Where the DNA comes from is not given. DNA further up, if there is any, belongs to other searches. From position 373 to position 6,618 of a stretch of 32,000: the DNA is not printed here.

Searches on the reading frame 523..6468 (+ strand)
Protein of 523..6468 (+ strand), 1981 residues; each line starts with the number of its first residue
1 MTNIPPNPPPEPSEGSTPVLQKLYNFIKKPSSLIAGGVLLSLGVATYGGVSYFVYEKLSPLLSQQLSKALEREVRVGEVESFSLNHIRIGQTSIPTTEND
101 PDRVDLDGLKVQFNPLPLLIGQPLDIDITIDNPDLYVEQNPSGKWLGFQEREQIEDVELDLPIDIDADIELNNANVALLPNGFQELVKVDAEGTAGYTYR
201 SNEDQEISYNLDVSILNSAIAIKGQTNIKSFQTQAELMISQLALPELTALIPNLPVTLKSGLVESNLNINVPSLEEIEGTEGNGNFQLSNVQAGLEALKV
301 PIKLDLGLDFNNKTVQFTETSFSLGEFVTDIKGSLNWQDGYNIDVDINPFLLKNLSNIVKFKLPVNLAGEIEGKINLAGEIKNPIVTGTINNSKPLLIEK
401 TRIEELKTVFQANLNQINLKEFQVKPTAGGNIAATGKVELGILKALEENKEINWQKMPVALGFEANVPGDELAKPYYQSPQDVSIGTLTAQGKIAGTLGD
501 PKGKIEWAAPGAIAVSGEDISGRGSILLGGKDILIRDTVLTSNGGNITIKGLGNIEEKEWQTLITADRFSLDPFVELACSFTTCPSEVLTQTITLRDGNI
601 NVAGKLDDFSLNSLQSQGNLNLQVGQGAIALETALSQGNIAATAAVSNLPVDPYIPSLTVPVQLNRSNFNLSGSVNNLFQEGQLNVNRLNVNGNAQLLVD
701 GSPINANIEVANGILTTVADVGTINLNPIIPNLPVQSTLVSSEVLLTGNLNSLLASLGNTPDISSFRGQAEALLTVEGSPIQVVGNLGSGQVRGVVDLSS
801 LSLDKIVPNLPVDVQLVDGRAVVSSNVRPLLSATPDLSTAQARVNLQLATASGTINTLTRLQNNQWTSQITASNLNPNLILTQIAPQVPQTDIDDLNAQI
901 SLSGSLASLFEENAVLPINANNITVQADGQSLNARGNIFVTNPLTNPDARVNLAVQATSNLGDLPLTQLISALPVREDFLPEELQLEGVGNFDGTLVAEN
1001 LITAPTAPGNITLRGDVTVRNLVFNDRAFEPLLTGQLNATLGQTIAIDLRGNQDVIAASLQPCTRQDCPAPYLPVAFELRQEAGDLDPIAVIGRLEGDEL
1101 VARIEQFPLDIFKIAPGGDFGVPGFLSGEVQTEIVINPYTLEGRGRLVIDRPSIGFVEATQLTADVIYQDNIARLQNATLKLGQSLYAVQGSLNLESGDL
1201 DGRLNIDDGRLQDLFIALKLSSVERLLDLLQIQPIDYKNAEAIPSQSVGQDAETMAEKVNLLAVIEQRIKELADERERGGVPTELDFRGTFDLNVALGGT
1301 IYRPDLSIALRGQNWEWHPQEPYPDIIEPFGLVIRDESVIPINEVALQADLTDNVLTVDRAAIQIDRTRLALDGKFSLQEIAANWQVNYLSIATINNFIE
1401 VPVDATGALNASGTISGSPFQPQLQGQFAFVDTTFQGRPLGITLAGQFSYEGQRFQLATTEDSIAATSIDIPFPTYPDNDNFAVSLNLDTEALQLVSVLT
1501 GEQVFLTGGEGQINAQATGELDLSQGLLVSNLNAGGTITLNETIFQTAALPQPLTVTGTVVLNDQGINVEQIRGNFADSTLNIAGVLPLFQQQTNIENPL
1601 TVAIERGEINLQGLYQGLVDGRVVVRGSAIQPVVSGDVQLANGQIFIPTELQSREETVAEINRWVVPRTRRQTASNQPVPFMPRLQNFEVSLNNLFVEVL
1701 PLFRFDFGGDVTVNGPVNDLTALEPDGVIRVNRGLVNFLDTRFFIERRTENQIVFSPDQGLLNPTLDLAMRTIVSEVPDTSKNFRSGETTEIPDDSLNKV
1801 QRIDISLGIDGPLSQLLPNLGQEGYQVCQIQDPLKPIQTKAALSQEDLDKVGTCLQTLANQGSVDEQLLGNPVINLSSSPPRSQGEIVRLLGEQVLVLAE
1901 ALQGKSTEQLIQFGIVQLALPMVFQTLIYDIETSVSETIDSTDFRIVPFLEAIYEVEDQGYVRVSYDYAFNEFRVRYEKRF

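Call 35: search_protein_families(library=pfam, proteins=[window:523-6468:+], max_evalue=0.001)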
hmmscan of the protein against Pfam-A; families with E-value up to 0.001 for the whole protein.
window:523-6468:+ (1981 aa): 1 family
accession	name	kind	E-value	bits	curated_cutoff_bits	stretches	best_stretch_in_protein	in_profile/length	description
PF04357.19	TamB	-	5.1e-23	82.4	22.4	1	1572-1914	3-276/381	TamB, inner membrane protein subunit of TAM complex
